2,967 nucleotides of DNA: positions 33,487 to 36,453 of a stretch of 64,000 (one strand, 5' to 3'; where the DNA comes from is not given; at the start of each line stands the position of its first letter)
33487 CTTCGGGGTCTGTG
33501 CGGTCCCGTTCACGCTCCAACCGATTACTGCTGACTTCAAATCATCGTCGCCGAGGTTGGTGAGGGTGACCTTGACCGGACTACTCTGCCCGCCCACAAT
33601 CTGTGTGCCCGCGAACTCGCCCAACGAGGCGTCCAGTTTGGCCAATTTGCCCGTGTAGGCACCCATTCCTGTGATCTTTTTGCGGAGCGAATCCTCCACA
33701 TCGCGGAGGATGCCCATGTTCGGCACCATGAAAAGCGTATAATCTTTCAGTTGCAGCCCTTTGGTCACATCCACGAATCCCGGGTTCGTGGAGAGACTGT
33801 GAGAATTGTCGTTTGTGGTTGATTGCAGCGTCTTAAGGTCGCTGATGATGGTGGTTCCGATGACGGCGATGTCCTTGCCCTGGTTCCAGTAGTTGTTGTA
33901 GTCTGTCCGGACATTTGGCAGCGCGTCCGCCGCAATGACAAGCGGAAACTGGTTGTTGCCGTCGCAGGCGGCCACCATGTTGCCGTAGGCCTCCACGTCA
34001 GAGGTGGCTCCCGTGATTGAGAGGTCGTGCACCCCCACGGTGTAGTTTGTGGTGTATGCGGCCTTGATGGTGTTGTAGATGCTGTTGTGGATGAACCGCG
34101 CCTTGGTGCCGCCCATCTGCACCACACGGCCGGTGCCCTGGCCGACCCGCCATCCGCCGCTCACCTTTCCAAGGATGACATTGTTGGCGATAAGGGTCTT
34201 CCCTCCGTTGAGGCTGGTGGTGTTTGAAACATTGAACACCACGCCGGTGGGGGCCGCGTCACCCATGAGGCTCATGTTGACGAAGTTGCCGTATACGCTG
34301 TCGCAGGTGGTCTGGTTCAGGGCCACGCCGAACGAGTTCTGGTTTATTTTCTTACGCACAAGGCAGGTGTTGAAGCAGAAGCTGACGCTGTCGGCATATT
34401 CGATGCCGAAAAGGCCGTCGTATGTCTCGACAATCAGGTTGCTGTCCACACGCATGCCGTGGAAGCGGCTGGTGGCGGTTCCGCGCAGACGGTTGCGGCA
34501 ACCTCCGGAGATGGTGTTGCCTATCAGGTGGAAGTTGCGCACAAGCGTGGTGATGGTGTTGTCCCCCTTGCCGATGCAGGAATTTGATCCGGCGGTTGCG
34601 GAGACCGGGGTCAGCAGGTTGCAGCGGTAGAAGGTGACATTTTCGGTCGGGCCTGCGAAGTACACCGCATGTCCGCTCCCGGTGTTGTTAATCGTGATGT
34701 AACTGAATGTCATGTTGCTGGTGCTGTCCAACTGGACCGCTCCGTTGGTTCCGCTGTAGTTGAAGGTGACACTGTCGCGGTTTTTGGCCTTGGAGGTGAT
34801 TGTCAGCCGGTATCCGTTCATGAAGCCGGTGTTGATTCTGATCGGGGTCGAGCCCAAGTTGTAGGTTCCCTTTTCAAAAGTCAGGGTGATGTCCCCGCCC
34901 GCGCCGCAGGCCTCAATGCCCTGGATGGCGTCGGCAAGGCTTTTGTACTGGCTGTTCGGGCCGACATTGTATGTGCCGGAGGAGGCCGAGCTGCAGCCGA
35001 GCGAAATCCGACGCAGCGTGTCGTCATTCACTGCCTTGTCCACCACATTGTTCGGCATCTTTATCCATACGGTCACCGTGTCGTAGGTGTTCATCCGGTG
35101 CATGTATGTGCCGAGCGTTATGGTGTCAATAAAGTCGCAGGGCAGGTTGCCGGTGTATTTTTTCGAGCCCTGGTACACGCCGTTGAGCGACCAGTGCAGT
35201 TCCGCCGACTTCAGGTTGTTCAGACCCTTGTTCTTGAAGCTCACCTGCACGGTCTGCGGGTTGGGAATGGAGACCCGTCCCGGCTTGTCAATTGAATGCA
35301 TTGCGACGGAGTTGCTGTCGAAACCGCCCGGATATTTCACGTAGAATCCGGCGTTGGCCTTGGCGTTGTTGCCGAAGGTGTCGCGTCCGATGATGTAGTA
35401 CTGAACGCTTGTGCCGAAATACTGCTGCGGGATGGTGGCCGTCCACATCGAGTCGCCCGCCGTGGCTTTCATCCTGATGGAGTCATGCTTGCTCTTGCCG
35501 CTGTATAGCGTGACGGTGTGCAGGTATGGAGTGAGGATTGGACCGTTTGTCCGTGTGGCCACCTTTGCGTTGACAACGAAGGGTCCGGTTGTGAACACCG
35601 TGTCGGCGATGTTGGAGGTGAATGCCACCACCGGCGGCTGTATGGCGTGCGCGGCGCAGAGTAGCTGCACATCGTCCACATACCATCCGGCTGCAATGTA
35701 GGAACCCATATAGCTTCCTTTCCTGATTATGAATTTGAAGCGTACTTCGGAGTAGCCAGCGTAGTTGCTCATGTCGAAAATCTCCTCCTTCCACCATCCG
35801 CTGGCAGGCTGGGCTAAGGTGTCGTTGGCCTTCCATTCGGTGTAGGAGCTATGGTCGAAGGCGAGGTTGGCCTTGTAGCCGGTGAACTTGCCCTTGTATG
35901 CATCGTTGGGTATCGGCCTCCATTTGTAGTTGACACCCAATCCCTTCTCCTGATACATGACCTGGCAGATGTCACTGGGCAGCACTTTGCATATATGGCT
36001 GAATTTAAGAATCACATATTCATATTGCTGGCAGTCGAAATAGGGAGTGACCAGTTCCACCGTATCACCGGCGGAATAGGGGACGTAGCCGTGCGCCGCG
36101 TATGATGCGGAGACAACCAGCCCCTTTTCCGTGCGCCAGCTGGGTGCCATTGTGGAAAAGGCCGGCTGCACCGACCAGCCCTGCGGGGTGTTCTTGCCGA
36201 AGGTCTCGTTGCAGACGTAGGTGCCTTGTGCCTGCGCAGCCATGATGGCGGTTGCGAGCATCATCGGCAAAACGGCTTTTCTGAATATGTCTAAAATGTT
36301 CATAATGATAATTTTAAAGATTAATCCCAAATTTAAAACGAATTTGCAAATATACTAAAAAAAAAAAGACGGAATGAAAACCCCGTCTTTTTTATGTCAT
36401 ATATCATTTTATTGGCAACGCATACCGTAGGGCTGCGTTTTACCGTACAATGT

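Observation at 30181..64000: Array of five giant, co-oriented paralogous T9SS cargo genes sharing a modular core of unknown function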

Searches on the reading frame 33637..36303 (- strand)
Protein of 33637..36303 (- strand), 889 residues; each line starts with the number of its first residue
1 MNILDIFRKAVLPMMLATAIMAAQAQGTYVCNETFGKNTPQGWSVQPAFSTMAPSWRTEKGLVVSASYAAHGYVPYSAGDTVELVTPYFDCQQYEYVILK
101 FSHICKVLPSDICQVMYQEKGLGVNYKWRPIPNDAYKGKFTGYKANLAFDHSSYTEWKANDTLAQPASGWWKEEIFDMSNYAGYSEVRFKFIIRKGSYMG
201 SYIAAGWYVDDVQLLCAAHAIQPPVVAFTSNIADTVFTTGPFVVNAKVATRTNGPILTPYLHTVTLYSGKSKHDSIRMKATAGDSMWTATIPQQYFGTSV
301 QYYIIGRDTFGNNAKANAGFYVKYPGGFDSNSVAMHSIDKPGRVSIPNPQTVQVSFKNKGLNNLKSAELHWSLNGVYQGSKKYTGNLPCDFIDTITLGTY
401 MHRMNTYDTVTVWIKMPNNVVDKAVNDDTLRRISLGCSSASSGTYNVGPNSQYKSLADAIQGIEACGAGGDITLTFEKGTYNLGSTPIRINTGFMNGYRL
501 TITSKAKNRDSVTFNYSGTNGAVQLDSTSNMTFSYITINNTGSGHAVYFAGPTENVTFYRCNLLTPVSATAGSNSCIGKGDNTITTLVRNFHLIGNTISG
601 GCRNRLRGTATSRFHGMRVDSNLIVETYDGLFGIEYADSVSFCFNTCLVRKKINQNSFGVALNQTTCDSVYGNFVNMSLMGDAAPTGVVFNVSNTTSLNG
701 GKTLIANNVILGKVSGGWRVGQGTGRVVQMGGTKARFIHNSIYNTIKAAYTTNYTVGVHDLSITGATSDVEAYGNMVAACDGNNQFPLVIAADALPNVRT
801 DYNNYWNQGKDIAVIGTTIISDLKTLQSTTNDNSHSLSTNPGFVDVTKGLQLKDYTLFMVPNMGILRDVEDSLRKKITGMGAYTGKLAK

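Call 39: predict_structure(alignment_id=A2)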
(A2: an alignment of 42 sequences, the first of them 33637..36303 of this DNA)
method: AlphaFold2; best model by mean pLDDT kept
length: 889 residues; sequences in the alignment: 42
mean_pLDDT: 84.4   pTM: 0.62
mean pLDDT of the five models: 84.4, 84.4, 83.1, 82.8, 82.6
residues with pLDDT >= 90: 373; 70-90: 401; 50-70: 93; < 50: 22
segments of 3 or more residues with pLDDT < 50: 21-26, 717-723, 761-765
pLDDT, mean of each block of 10 residues (from residue 1): 58 61 51 78 88 87 76 93 93 87 92 93 82 89 88 84 81 89 90 92 91 81 83 84 91 84 83 89 84 89 84 81 78 93 83 93 92 95 91 94 85 92 88 86 92 86 88 96 89 91 96 93 93 97 91 96 85 76 85 96 85 92 87 90 90 66 87 83 61 64 88 56 64 83 74 64 53 84 80 80 86 86 89 89 88 92 90 90 72
secondary structure, 60 per line:
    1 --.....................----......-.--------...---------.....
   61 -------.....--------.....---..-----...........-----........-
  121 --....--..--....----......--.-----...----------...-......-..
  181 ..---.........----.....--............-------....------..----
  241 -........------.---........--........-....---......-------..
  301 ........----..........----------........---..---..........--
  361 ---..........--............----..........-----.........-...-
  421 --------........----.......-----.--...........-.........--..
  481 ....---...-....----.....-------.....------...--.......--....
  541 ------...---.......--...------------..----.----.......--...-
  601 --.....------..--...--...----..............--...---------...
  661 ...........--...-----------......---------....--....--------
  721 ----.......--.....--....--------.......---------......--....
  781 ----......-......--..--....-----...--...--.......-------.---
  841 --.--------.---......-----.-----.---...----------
elements in order (helices of 4 or more, strands of 3 or more residues): H3-23 E28-33 E44-46 E56-60 E68-72 E81-85 E96-106 E112-119 H123-126 H141-146 E172-177 H179-182 E186-194 H199-203 E206-217 E225-228 E242-249 E260-267 E270-277 E279-282 E286-291 E299-308 E313-322 E333-340 E349-358 E364-373 E376-387 E392-401 E407-415 E429-436 E441-447 H456-466 E468-476 E479-484 E488-490 H492-495 E500-504 E512-516 E523-525 E528-534 E537-540 E547-549 E553-559 E562-564 E588-594 E597-599 E603-607 E618-620 E623-625 E630-643 E646-648 E658-671 E674-676 E688-693 E703-706 E709-712 E725-731 E734-738 E741-744 E753-759 E769-774 E777-780 E785-790 H792-797 E804-807 E813-815 E818-820 H823-829 E859-861 E877-879
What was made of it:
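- On T9SS type A cargo (TIGR04183 / PF18962): AlphaFold models residues 3-23 of A as a helix (call 39).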

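Call 43: fold_search(model_id=the predicted structure, library=pdb)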
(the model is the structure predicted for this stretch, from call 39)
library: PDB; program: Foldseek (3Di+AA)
matches with E <= 10: 1879; with E <= 0.001: 218
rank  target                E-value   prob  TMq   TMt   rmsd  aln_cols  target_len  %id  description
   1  7s7k_A                2.0e-09  1.00  0.14  0.23  39.0       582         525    7  Crystal structure of the EphB2 extracellular domain (released 2021-10-27)
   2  2v5y                  1.9e-08  1.00  0.13  0.19  27.6       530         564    8  Crystal structure of the receptor protein tyrosine phosphatase mu ectodomain (released 2007-09-11)
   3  4m4r_A                2.0e-08  1.00  0.12  0.20  44.5       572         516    8  Epha4 ectodomain complex with ephrin a5 (released 2013-10-30)
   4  2x10                  3.7e-08  1.00  0.14  0.24  42.2       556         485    9  Crystal structure of the complete EphA2 ectodomain (released 2010-03-16)
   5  3fl7                  3.9e-08  1.00  0.13  0.22  40.4       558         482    9  Crystal structure of the human ephrin A2 ectodomain (released 2009-01-27)
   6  2x11_A                4.3e-08  1.00  0.14  0.23  40.0       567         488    8  Crystal structure of the complete EphA2 ectodomain in complex with ephrin A5 receptor binding domain (released 2010-03-16)
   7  4m4p_A                1.9e-07  1.00  0.14  0.23  38.1       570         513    7  Crystal structure of EPHA4 ectodomain (released 2013-10-30)
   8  4bkf_A                2.0e-07  1.00  0.14  0.24  39.4       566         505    7  crystal structure of the human EphA4 ectodomain in complex with human ephrinB3 (released 2013-07-03)
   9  4bk4_A                5.1e-07  1.00  0.14  0.22  38.9       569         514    6  crystal structure of the human EphA4 ectodomain (released 2013-07-03)
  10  4bk5_A                7.7e-07  1.00  0.15  0.24  39.9       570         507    7  crystal structure of the human EphA4 ectodomain in complex with human ephrin A5 (amine-methylated sample) (released 2013-07-03)
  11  2w91                  1.8e-06  1.00  0.13  0.17  11.1       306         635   11  Structure of a Streptococcus pneumoniae family 85 glycoside hydrolase, Endo-D. (released 2009-01-27)
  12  7q60                  2.7e-06  1.00  0.11  0.09  22.9       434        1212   10  Structure of TEV cleaved A2ML1 (A2ML1-TE) (released 2022-04-20)
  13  7q62_A                4.0e-06  1.00  0.12  0.09  22.2       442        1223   10  Structure of TEV cleaved A2ML1 dimer (A2ML1-TT dimer) (released 2022-04-20)
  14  4kkq_A                5.8e-06  1.00  0.09  0.28  15.9       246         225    8  Crystal structure of Vibrio cholerae RbmA (crystal form 1) (released 2013-05-22)
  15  3gdb                  7.3e-06  1.00  0.13  0.17  11.2       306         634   11  Crystal structure of Spr0440 glycoside hydrolase domain, Endo-D from Streptococcus pneumoniae R6 (released 2009-03-17)
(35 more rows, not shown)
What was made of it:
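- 35650..36225 (-): Head domain of A. It is a family-specific N-terminal jelly-roll with invariant F-x-H-I-C-K...D and many invariant Trp and Tyr residues. Foldseek of the N-terminal model hits Eph, RPTPmu-MAM and meprin ectodomains (call 43).
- On MAM / choice-of-anchor J (head domain): Foldseek hits Eph LBD, RPTPmu-MAM and meprin ectodomains (call 43).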

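Call 68: fold_search(model_id=the predicted structure, library=viral)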
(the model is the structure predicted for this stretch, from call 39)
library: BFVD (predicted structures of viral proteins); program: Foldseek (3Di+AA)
matches with E <= 10: 1469; with E <= 0.001: 168
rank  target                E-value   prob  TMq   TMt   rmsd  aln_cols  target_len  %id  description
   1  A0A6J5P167            2.7e-15  1.00  0.19  0.14  20.0       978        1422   11  Fibronectin type III [uncultured Caudovirales phage]
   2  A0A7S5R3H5            1.4e-11  1.00  0.21  0.23  22.8       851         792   11  Carboxypeptidase regulatory domain-containing protein [Rhizobium phage RHph_N38]
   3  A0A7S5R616            9.1e-11  1.00  0.23  0.26  28.6       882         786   11  (no name in the UniProt tables at hand)
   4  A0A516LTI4            9.4e-09  1.00  0.12  0.31  20.2       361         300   13  (no name in the UniProt tables at hand)
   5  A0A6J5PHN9            2.5e-08  1.00  0.15  0.34  20.0       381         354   14  Uncharacterized protein [uncultured Caudovirales phage]
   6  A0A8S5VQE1            2.6e-08  1.00  0.12  0.16  21.7       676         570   11  (no name in the UniProt tables at hand)
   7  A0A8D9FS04            3.9e-08  1.00  0.15  0.10  25.4       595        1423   11  Putative signaling protein [uncultured marine phage]
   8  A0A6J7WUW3            4.7e-08  1.00  0.12  0.12  24.5       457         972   10  Fibronectin type-III domain-containing protein [uncultured Caudovirales phage]
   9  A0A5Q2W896            4.9e-08  1.00  0.12  0.13  22.4       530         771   10  (no name in the UniProt tables at hand)
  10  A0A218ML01            6.5e-08  1.00  0.11  0.10  22.7       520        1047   11  Putative peptidase [uncultured virus]
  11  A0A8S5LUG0            1.4e-07  1.00  0.10  0.11  21.5       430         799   12  Uncharacterized protein [Siphoviridae sp. ctM3g2]
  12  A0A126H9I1            3.0e-07  1.00  0.12  0.14  32.5       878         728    9  Neck passage structure [Lactococcus phage 936 group phage Phi19.3]
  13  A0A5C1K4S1            3.4e-07  1.00  0.11  0.13  20.0       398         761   10  (no name in the UniProt tables at hand)
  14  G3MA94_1              3.9e-07  1.00  0.12  0.11  25.7       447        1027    8  Gp353 [Bacillus phage G]
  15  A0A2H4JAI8            4.1e-07  1.00  0.11  0.15  23.4       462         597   10  Putative structural protein [uncultured Caudovirales phage]
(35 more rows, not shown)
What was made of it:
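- On Right-handed parallel beta-helix (pectin lyase-like; PF13229): Viral Foldseek lists pectate-lyase-superfamily and right-handed beta-helix proteins, but at low TM-scores (call 68).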

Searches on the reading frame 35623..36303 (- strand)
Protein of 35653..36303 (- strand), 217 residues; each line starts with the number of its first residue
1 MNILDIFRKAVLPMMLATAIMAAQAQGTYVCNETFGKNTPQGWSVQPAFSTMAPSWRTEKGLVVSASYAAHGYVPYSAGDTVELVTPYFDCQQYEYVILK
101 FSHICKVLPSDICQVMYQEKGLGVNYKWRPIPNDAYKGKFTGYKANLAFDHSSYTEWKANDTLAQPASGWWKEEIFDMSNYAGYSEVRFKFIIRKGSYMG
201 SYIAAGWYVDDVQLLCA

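Call 23: search_protein_families(library=pfam, proteins=[window:35653-36303:-], max_evalue=1)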
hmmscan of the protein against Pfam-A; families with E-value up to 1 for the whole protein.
window:35653-36303:- (217 aa): 0 families

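Call 24: search_protein_families(library=ncbifam, proteins=[window:35653-36303:-], max_evalue=1)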
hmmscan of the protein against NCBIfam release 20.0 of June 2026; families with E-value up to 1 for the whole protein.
window:35653-36303:- (217 aa): 0 families
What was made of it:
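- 35650..36225 (-): No Pfam or NCBIfam hit for the window copy (calls 23, 24).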

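Call 50: find_related_loci(query=A3, collection=genome_contigs, flank=10000)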
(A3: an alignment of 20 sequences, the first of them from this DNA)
Query A3 (210 aa) in genome_contigs; peptide patterns used: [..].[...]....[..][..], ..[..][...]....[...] (x = any residue, [..] = any of these).
241 stretches matched a pattern; 188 encode a relative of the query (tblastn E <= 1e-3); the best 80 are kept; 79 distinct loci.
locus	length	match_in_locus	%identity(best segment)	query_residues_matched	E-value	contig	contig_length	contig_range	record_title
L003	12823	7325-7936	64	6-209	9e-96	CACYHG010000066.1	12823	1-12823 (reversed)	MAG: uncultured Bacteroidetes bacterium isolate RUG11939 genome assembly, contig: RUG11939_asm_66, whole genome shotgun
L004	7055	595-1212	63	2-208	4e-94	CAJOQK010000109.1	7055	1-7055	uncultured Bacteroidales bacterium isolate Rumen_Coassembly_mag_741 genome assembly, contig: k87_21309062, whole genome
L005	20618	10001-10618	60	4-209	7e-90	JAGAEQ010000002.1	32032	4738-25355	MAG: Bacteroidales bacterium isolate RGIG8373 Water_buffalos_Rumen.Co__c114342, whole genome shotgun sequence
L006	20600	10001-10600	58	8-209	2e-85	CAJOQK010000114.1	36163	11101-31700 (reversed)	uncultured Bacteroidales bacterium isolate Rumen_Coassembly_mag_741 genome assembly, contig: k87_21740978, whole genome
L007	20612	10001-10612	57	7-210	2e-85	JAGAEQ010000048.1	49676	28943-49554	MAG: Bacteroidales bacterium isolate RGIG8373 Water_buffalos_Rumen.Co__c5424483, whole genome shotgun sequence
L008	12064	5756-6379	56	2-209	3e-85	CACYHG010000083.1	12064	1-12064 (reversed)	MAG: uncultured Bacteroidetes bacterium isolate RUG11939 genome assembly, contig: RUG11939_asm_83, whole genome shotgun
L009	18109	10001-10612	59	5-210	1e-83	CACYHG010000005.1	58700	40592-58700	MAG: uncultured Bacteroidetes bacterium isolate RUG11939 genome assembly, contig: RUG11939_asm_5, whole genome shotgun s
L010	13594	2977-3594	58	5-210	8e-83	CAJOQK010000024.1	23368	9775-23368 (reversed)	uncultured Bacteroidales bacterium isolate Rumen_Coassembly_mag_741 genome assembly, contig: k87_3779529, whole genome s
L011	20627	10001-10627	55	1-209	5e-82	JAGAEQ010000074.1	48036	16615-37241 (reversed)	MAG: Bacteroidales bacterium isolate RGIG8373 Water_buffalos_Rumen.Co__c7608525, whole genome shotgun sequence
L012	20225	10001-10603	51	8-210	2e-73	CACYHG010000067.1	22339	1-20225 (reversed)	MAG: uncultured Bacteroidetes bacterium isolate RUG11939 genome assembly, contig: RUG11939_asm_67, whole genome shotgun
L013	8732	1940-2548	53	6-207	2e-73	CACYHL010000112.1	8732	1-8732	MAG: uncultured Bacteroidetes bacterium isolate RUG11942 genome assembly, contig: RUG11942_asm_112, whole genome shotgun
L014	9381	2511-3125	53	4-207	3e-73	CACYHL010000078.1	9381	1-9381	MAG: uncultured Bacteroidetes bacterium isolate RUG11942 genome assembly, contig: RUG11942_asm_78, whole genome shotgun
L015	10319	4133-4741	53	6-207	2e-72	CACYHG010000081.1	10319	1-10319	MAG: uncultured Bacteroidetes bacterium isolate RUG11939 genome assembly, contig: RUG11939_asm_81, whole genome shotgun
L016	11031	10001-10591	53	2-198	3e-72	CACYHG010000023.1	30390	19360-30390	MAG: uncultured Bacteroidetes bacterium isolate RUG11939 genome assembly, contig: RUG11939_asm_23, whole genome shotgun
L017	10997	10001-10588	45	6-209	2e-57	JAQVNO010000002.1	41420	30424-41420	MAG: Bacteroidales bacterium isolate STF1_159 NODE_1836_length_41420_cov_3.930109_Sandtown_F1, whole genome shotgun sequ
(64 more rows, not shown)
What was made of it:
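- The habitat is rumen, gut or digester (call 50).
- Tried and rejected: I replaced it with the head alignment (call 50).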

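Call 59: search_solved_structures(query=A3, max_evalue=10)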
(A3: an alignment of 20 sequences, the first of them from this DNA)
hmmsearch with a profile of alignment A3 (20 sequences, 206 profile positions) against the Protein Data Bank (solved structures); distinct sequences matched with E-value up to 10: 0.
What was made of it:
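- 35650..36225 (-): No PDB sequence hit (call 59).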

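Call 75: search_protein_representatives(alignment_id=A3)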
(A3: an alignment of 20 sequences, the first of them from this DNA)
Query: 20 sequences, 206 profile positions. Proteins with E-value up to 0.001 (for the whole library): 1394; up to 1e-10: 901; up to 1e-30: 349. The best 150 are listed.
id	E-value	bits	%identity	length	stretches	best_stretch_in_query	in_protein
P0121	8.8e-87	306.2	-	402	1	1-206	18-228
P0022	4.2e-84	297.5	-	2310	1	3-206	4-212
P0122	1.3e-81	289.3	-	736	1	5-206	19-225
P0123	2.2e-81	288.6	-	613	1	5-206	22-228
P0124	3.1e-81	288.1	-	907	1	3-206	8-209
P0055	6.9e-80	283.7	-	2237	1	2-206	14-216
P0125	2.7e-78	278.5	-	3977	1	3-205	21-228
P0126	8.7e-78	276.9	-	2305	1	2-206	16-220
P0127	5.0e-77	274.4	-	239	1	2-206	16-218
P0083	9.6e-77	273.5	-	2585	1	2-206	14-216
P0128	3.0e-76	271.8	-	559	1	3-206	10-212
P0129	4.0e-76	271.4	-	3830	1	6-205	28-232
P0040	5.8e-76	270.9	-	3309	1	3-206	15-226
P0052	9.0e-76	270.3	-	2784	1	3-206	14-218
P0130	1.6e-75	269.5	-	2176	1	2-205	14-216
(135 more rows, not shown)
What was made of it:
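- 35650..36225 (-): 1394 representative clusters carry it, always N-terminal (call 75).
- The family is very large and has many copies per genome (calls 50, 75).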

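Call 78: search_protein_families(library=ncbifam, alignment_id=A3, max_evalue=1)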
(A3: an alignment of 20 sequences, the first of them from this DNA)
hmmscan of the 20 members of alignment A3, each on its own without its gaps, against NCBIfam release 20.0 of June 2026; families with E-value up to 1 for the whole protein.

A. member 1, seq(210 aa): 0 families

B. families by the number of members that match (of 20 scanned): 3 families
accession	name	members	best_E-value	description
NF038112.1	myxo_dep_M36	5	2.7e-06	myxosortase-dependent M36 family metallopeptidase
NF038128.1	choice_anch_J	1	0.0013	choice-of-anchor J domain-containing protein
NF038111.1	rhom_dep_M36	1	0.081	rhombosortase-dependent M36 family metallopeptidase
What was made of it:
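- On MAM / choice-of-anchor J (head domain): Only 1 of 20 members hits NF038128 (1.3e-3), and 5 of 20 hit an M36 peptidase model (call 78).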
